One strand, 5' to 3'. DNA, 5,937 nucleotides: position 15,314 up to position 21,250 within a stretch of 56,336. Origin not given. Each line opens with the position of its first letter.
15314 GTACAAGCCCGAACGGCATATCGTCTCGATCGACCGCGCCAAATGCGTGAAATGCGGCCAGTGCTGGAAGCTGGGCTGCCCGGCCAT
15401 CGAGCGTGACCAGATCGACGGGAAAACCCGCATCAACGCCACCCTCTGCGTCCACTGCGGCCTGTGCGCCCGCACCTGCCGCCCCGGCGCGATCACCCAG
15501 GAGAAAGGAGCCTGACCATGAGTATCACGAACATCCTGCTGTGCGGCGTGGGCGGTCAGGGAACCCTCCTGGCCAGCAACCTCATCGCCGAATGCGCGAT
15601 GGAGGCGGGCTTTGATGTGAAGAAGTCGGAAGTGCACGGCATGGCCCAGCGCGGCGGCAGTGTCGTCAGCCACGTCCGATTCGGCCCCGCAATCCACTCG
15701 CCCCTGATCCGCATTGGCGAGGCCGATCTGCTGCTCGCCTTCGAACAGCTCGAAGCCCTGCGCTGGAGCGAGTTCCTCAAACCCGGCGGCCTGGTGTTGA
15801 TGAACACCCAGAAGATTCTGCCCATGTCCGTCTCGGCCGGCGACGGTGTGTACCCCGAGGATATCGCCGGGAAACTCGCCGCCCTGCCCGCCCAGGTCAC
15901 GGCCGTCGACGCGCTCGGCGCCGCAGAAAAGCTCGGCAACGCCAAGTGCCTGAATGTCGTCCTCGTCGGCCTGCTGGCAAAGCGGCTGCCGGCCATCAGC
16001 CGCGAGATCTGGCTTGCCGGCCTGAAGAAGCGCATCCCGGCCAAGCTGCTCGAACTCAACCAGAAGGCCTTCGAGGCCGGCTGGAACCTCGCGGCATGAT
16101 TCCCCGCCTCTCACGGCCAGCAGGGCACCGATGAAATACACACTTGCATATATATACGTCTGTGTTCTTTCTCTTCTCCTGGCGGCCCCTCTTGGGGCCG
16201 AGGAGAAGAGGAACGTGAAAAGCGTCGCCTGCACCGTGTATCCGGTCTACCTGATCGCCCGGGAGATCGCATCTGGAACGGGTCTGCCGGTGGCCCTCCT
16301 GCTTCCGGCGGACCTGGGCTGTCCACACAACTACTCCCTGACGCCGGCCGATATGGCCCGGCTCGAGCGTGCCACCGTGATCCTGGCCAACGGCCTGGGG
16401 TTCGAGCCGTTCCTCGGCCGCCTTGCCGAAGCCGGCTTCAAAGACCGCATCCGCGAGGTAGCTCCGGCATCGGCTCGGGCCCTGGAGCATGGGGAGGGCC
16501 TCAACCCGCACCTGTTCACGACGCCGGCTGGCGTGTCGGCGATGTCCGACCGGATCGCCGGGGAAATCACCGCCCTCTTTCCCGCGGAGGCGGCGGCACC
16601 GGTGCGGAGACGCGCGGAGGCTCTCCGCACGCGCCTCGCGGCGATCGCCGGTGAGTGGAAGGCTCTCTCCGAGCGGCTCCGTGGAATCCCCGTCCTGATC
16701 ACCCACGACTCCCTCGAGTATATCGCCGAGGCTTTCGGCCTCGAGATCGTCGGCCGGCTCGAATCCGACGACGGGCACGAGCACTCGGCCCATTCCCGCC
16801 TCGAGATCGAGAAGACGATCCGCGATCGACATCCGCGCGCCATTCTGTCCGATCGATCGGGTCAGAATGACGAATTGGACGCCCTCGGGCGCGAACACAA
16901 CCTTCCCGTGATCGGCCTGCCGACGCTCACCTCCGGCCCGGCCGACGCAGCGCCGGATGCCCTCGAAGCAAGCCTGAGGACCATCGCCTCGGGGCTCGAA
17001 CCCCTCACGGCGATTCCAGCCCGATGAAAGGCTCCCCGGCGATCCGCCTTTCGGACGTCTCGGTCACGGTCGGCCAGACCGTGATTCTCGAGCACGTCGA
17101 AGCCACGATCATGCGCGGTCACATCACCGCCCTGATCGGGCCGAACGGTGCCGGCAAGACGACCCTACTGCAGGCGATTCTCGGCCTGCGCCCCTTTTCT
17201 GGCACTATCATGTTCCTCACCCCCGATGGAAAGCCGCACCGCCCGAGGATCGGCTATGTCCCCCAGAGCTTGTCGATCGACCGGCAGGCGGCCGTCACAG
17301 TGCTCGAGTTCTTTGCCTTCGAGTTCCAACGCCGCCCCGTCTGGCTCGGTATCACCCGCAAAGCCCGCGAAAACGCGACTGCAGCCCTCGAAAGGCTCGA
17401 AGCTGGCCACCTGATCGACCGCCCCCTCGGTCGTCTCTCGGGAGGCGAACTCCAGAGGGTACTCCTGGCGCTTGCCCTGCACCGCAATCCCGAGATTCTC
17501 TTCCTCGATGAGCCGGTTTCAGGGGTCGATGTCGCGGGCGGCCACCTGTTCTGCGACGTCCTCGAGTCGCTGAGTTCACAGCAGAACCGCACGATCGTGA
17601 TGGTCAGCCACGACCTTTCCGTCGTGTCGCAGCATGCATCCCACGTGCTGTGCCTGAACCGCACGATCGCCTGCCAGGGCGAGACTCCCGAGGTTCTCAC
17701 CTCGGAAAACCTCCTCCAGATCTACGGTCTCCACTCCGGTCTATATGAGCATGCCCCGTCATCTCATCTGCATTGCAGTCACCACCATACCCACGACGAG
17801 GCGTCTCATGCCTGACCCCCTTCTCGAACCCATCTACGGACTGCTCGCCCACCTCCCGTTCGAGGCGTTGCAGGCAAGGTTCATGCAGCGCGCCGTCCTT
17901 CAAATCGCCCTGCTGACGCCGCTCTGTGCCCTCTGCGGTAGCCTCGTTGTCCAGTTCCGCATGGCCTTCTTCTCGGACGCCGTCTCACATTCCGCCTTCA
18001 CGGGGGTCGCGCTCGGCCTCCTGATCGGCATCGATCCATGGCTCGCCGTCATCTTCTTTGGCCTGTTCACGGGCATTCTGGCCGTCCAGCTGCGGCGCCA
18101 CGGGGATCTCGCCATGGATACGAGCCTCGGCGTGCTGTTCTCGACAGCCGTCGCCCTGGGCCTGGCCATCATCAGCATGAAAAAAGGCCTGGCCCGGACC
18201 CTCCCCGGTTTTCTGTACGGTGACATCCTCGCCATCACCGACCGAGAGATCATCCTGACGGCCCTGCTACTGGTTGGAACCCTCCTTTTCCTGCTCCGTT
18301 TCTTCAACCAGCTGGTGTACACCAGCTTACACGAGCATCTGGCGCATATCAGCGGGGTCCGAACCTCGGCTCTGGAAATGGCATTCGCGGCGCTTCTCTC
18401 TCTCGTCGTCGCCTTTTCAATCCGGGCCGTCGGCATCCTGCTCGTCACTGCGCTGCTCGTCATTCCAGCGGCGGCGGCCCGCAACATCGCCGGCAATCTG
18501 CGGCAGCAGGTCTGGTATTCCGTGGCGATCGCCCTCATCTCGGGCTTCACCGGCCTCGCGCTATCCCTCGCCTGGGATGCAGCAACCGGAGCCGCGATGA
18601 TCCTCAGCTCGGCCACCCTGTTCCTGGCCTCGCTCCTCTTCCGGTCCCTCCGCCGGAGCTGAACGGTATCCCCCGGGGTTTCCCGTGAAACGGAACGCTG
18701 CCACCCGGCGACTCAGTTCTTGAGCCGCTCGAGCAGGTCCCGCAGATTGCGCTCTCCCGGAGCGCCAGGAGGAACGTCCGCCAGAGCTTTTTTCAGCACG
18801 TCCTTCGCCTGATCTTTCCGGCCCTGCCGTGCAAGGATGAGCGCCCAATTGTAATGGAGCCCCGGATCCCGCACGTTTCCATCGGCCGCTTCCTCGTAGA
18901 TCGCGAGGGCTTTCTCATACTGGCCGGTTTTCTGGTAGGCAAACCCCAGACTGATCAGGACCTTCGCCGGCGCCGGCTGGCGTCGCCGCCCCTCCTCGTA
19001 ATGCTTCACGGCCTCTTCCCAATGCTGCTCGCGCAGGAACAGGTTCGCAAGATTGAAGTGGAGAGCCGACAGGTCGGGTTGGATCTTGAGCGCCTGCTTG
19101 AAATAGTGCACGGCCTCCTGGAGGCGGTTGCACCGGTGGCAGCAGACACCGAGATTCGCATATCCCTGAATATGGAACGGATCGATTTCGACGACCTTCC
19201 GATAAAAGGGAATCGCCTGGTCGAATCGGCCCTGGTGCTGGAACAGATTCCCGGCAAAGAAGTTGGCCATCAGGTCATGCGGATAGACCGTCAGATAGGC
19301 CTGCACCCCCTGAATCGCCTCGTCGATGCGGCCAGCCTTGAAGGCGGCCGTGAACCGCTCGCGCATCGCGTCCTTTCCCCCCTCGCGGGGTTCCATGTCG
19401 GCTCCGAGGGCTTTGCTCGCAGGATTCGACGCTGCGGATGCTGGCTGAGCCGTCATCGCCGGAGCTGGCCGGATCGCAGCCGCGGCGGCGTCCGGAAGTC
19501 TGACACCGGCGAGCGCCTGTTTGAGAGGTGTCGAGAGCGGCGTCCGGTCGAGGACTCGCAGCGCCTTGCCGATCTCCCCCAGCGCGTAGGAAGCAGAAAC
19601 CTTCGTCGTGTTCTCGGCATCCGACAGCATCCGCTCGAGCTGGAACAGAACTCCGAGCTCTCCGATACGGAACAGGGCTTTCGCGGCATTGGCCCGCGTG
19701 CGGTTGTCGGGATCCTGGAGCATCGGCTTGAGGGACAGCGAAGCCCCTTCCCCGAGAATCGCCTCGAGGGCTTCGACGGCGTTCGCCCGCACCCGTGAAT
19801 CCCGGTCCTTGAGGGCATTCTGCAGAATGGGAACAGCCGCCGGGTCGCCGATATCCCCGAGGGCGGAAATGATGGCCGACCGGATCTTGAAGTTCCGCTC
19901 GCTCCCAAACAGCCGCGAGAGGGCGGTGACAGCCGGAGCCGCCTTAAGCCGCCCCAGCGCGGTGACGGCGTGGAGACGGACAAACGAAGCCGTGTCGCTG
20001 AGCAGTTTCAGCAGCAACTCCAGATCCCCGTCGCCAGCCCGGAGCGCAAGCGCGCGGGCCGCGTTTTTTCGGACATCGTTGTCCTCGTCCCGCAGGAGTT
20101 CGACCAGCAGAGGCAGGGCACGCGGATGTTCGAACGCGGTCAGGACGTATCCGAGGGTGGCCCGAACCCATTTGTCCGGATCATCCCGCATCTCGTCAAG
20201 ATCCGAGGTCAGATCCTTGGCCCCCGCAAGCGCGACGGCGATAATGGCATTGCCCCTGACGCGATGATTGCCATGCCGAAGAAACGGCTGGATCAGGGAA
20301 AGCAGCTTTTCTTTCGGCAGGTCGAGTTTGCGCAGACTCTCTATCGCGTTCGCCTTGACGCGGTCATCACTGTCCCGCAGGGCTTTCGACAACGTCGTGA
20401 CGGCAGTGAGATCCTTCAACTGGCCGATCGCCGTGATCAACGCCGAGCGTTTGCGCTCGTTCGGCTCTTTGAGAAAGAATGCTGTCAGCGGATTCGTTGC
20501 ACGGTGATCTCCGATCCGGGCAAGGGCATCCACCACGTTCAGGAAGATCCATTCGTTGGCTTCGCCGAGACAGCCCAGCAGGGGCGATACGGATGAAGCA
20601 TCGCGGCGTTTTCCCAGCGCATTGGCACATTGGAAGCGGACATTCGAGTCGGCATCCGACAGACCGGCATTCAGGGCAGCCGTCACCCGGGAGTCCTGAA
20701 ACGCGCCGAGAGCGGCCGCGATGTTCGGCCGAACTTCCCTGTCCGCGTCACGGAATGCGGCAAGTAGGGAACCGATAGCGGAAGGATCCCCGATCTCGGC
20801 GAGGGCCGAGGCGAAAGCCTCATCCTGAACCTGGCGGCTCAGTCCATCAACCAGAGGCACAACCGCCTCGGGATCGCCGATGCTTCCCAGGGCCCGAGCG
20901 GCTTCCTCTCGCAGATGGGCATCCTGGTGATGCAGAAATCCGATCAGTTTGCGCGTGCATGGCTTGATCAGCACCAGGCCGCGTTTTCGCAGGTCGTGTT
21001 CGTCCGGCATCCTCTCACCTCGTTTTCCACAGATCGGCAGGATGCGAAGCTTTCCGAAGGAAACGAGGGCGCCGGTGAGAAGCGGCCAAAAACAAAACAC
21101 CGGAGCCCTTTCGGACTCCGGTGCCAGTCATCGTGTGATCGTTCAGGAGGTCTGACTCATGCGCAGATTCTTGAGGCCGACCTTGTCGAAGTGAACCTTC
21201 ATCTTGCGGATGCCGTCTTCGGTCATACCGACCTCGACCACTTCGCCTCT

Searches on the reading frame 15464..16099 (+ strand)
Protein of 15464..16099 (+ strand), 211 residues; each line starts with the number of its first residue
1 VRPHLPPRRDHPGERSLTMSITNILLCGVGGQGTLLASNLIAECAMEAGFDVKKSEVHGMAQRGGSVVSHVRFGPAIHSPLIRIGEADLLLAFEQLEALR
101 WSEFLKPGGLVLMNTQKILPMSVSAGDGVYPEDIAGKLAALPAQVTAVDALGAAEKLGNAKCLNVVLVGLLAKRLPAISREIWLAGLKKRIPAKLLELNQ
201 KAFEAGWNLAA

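Call 63: search_protein_families(library=pfam, proteins=[window:15464-16099:+], max_evalue=0.001)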
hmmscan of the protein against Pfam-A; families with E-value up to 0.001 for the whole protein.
window:15464-16099:+ (211 aa): 1 family
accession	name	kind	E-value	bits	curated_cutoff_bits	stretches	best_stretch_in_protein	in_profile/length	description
PF01558.24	POR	-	5.6e-43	147.5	27.4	1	30-206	1-171/173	Pyruvate ferredoxin/flavodoxin oxidoreductase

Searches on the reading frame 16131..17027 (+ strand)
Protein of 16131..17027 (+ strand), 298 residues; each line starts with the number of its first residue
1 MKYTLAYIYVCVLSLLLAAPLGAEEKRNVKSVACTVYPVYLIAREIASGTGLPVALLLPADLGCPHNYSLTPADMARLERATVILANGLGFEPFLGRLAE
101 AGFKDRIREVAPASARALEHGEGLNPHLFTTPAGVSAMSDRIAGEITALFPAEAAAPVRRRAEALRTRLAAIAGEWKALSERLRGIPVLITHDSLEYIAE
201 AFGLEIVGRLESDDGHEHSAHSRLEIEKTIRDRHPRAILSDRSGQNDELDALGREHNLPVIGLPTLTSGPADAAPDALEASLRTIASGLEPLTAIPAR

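Call 9: search_protein_families(library=pfam, proteins=[window:16131-17027:+], max_evalue=0.01)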
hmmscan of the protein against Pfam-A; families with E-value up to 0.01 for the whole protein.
window:16131-17027:+ (298 aa): 1 family
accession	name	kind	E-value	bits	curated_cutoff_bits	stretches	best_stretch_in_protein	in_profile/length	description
PF01297.22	ZnuA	-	7.5e-36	124.4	29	1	32-285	1-260/263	Zinc-uptake complex component A periplasmic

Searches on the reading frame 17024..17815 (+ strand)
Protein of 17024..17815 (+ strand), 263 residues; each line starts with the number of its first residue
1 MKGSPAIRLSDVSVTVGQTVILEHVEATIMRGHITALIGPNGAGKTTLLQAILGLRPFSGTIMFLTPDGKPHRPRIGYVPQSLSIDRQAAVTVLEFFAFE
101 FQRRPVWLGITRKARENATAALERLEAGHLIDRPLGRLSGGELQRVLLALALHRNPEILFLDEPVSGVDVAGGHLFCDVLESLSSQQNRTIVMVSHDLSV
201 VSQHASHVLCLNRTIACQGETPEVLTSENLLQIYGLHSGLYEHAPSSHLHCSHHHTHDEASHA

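Call 9: search_protein_families(library=pfam, proteins=[window:17024-17815:+], max_evalue=0.01)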
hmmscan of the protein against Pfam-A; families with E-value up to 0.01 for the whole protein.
window:17024-17815:+ (263 aa): 9 families
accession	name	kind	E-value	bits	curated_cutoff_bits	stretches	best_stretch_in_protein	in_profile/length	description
PF00005.33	ABC_tran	-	3.8e-27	96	25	1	22-165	1-136/137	ABC transporter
PF13304.12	AAA_21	-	1.3e-14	55.4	27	2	34-56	1-23/304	AAA domain, putative AbiEii toxin, Type IV TA system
PF02463.25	SMC_N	-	3.6e-06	27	40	1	31-54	23-49/220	RecF/RecN/SMC N terminal domain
PF13476.12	AAA_23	-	3e-05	25.2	27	1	32-52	19-39/201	AAA domain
PF13555.12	AAA_29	-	0.00017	21.7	27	1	30-53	20-43/61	P-loop containing region of AAA domain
PF13175.12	AAA_15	-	0.0017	18.5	32.1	1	34-52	25-43/374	AAA ATPase domain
PF03193.22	RsgA_GTPase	-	0.0066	16.7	30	0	22-54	97-128/174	RsgA GTPase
PF13401.12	AAA_22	-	0.0083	16.9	27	0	33-57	6-30/130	AAA domain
PF13604.12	AAA_30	-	0.01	16.1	27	0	24-53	9-39/191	AAA domain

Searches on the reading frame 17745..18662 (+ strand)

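Call 9: search_protein_families(library=pfam, proteins=[window:17745-18662:+], max_evalue=0.01)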
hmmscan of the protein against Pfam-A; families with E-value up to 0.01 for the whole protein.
window:17745-18662:+ (305 aa): 2 families
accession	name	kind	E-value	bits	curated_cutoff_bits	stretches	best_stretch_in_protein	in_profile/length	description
PF00950.22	ABC-3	-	2.6e-58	198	20.1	1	44-299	2-257/258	ABC 3 transport family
PF01032.23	FecCD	-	0.00012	21.7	26.5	1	84-265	83-273/311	FecCD transport family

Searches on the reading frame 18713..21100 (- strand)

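Call 9: search_protein_families(library=pfam, proteins=[window:18713-21100:-], max_evalue=0.01)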
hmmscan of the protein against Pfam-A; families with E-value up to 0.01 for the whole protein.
window:18713-21100:- (795 aa): 42 families (the best 25 are shown)
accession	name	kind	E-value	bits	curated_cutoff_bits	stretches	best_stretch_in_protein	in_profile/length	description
PF13646.12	HEAT_2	-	1.4e-71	237.3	27.7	9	302-383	6-88/88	HEAT repeats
PF02985.28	HEAT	-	1.2e-34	115.5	23.5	2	329-352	2-25/31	HEAT repeat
PF07719.23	TPR_2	-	3.3e-32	108.4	27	5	646-676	3-33/34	Tetratricopeptide repeat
PF03130.22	HEAT_PBS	-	1.5e-30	102.6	20.9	2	406-432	1-27/27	PBS lyase HEAT-like repeat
PF00515.34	TPR_1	-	6.5e-30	102.2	27.8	3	646-676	3-33/34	Tetratricopeptide repeat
PF13424.12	TPR_12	-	2.6e-24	85.6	30.1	4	616-674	9-75/77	Tetratricopeptide repeat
PF13181.12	TPR_8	-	3.3e-22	77.1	25.7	3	645-676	2-33/34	Tetratricopeptide repeat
PF13513.12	HEAT_EZ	-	6.8e-22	77.9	27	1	325-352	26-53/55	HEAT-like repeat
PF13176.12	TPR_7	-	1.2e-20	72.2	27.9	1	681-709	2-32/36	Tetratricopeptide repeat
PF14559.12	TPR_19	-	1.8e-18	67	25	2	659-710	6-57/68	Tetratricopeptide repeat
PF13432.12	TPR_16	-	3.7e-18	66.1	32.7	4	582-642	3-63/65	Tetratricopeptide repeat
PF13414.12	TPR_11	-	1.4e-17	63.5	26.8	3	656-690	6-40/42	TPR repeat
PF13428.12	TPR_14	-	2.5e-17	62.1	23.5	0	680-718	3-41/44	Tetratricopeptide repeat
PF13431.12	TPR_17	-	2.6e-15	55.8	24.4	2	632-664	1-33/34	Tetratricopeptide repeat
PF00514.29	Arm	-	1.6e-13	50.6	20.6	1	328-351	13-36/41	Armadillo/beta-catenin-like repeat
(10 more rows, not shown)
